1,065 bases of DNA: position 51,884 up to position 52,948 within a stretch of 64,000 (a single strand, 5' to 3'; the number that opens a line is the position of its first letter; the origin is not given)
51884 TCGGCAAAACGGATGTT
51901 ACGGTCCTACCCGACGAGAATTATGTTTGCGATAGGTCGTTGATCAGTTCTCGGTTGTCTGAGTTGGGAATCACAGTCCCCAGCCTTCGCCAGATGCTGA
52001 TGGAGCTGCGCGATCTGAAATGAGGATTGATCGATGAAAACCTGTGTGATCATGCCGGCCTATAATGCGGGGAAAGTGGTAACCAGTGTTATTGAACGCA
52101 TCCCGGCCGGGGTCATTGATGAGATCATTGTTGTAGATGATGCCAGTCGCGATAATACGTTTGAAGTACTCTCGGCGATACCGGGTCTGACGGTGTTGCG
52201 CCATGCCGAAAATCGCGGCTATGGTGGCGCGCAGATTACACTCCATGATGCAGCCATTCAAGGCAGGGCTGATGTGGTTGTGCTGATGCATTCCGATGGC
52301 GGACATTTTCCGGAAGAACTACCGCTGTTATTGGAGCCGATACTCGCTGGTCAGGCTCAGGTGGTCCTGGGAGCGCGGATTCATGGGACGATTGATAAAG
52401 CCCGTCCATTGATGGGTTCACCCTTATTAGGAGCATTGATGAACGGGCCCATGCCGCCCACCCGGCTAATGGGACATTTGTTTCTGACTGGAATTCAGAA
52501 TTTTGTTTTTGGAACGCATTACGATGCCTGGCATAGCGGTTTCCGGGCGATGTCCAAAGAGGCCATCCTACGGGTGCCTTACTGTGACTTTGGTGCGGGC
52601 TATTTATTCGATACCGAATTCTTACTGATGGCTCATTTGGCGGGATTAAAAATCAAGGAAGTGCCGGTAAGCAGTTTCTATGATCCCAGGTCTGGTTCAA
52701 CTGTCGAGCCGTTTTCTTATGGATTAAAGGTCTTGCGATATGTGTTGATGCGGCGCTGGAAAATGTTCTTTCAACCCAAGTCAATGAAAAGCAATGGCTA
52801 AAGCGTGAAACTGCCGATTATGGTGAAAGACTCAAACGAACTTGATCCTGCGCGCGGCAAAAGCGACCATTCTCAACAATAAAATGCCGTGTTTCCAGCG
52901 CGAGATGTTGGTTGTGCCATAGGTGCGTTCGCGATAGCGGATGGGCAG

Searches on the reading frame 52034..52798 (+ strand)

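Call 15: search_protein_families(library=pfam, proteins=[window:52034-52798:+], max_evalue=0.001)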
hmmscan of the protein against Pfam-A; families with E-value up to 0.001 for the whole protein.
window:52034-52798:+ (255 aa): 3 families
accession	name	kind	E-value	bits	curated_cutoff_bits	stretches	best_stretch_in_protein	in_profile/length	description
PF00535.33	Glycos_transf_2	-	3.3e-19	69.9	23.3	1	4-123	1-123/168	Glycosyl transferase family 2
PF13641.12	Glyco_tranf_2_3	-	1e-05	26.1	27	1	4-215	4-176/230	Glycosyltransferase like family 2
PF13704.12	Glyco_tranf_2_4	-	0.00095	20.1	27.5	0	28-79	19-70/98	Glycosyl transferase family 2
